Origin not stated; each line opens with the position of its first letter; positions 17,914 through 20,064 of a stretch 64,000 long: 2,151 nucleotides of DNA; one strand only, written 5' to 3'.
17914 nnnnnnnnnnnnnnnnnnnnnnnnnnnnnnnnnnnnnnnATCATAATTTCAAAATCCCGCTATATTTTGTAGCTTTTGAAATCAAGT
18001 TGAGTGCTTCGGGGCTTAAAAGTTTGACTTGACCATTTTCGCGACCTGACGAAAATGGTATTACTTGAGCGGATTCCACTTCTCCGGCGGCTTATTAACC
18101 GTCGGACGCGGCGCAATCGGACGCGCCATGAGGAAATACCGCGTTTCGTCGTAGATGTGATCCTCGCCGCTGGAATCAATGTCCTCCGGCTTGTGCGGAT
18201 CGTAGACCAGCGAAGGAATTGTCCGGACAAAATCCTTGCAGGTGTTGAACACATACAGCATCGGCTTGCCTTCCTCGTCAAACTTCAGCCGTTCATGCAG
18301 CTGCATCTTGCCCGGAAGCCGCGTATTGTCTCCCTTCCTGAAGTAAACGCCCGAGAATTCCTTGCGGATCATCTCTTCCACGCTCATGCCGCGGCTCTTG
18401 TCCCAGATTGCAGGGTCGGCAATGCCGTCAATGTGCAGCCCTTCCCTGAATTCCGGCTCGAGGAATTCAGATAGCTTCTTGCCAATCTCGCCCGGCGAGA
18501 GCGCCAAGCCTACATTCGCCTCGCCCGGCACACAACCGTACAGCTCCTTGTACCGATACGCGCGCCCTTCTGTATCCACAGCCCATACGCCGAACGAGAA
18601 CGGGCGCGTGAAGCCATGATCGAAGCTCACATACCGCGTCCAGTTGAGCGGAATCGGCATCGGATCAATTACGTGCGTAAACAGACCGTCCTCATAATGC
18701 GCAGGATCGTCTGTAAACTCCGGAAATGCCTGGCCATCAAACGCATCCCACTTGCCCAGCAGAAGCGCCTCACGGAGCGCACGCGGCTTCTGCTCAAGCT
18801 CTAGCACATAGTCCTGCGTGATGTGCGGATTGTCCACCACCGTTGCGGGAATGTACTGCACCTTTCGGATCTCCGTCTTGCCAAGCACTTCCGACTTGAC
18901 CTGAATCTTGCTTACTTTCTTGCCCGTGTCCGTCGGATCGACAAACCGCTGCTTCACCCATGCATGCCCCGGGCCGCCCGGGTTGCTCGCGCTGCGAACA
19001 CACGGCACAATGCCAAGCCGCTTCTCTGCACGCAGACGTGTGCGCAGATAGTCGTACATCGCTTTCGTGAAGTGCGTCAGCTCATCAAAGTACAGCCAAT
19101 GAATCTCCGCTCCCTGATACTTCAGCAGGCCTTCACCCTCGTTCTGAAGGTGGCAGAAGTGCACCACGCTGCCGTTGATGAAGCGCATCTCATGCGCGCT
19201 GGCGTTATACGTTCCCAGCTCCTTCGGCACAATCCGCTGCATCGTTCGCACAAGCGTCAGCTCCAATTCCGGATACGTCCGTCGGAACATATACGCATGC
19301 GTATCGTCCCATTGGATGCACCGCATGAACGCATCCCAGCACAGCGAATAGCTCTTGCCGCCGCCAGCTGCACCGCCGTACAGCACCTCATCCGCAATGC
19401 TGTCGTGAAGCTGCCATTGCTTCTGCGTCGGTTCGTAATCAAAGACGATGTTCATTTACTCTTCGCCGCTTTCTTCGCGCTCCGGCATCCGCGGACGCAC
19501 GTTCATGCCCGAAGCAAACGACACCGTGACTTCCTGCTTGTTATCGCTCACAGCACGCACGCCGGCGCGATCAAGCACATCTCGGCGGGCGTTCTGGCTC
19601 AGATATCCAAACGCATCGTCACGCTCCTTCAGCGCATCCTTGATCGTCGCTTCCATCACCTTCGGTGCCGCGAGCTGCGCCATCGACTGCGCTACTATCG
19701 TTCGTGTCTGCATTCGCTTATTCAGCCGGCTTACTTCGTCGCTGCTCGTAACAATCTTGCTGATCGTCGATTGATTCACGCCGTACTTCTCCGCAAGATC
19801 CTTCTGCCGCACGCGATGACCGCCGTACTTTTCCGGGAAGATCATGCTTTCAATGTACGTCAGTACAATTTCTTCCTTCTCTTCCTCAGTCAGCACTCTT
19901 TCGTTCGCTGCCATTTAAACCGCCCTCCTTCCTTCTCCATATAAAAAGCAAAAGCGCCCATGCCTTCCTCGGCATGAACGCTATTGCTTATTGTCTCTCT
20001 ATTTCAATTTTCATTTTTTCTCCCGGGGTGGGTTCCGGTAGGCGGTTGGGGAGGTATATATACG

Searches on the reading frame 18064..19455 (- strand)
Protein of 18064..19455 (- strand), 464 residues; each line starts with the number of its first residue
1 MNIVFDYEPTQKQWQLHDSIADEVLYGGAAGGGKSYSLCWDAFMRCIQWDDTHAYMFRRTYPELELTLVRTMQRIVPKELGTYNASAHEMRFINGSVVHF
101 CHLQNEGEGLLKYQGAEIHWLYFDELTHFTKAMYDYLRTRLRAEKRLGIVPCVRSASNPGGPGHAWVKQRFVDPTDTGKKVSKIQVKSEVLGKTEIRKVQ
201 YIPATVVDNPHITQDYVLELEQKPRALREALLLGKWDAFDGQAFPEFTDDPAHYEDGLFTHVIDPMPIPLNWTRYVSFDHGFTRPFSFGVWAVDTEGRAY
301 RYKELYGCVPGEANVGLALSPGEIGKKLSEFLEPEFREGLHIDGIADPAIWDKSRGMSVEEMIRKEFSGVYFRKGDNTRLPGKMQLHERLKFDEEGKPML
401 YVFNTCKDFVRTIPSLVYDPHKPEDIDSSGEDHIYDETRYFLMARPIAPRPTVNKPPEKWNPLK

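Call 7: search_protein_families(library=pfam, proteins=[window:18064-19455:-], max_evalue=0.01)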
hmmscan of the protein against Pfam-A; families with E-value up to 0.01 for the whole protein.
window:18064-19455:- (464 aa): 2 families
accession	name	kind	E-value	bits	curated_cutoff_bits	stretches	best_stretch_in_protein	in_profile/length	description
PF03237.21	Terminase_6N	-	1.2e-14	54.9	22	1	26-246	2-210/215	Terminase large subunit, T4likevirus-type, N-terminal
PF04466.19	Terminase_3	-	5.1e-08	33.1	23.2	1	24-223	6-186/201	Phage terminase large subunit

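Call 8: search_protein_families(library=phrogs, proteins=[window:18064-19455:-], max_evalue=0.001)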
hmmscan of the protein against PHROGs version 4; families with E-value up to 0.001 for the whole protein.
window:18064-19455:- (464 aa): 5 families
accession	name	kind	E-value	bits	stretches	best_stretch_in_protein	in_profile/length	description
phrog_979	-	head and packaging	1.5e-44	153.8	1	8-239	153-409/642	terminase large subunit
phrog_2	-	head and packaging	1.1e-37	131.3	1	2-449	260-596/807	terminase large subunit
phrog_9526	-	head and packaging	3.3e-16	60.5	1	20-146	25-154/280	terminase large subunit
phrog_3717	-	head and packaging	5.3e-06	27.1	1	19-184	22-189/277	terminase large subunit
phrog_10250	-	head and packaging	3.6e-05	24.6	1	275-443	47-213/228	terminase large subunit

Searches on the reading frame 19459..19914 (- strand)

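Call 7: search_protein_families(library=pfam, proteins=[window:19459-19914:-], max_evalue=0.01)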
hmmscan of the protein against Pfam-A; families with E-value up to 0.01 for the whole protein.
window:19459-19914:- (152 aa): 2 families
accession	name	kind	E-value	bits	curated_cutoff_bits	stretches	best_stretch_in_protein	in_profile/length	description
PF01381.28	HTH_3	-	0.0012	19.3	23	1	37-57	12-32/55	Helix-turn-helix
PF04545.22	Sigma70_r4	-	0.0014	18.6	24.1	1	7-55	4-41/50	Sigma-70, region 4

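Call 8: search_protein_families(library=phrogs, proteins=[window:19459-19914:-], max_evalue=0.001)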
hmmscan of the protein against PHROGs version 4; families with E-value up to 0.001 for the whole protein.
window:19459-19914:- (152 aa): 4 families
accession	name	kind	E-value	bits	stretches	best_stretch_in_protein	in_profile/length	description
phrog_2538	-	head and packaging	9.5e-07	30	1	8-132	3-104/129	terminase small subunit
phrog_517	-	DNA, RNA and nucleotide metabolism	3.8e-06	28.8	1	35-56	102-123/128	HTH DNA binding protein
phrog_8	-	transcription regulation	1e-05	26.2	0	35-56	171-192/346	transcriptional regulator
phrog_4151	-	DNA, RNA and nucleotide metabolism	0.00056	20.8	1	35-83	21-70/154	DNA binding protein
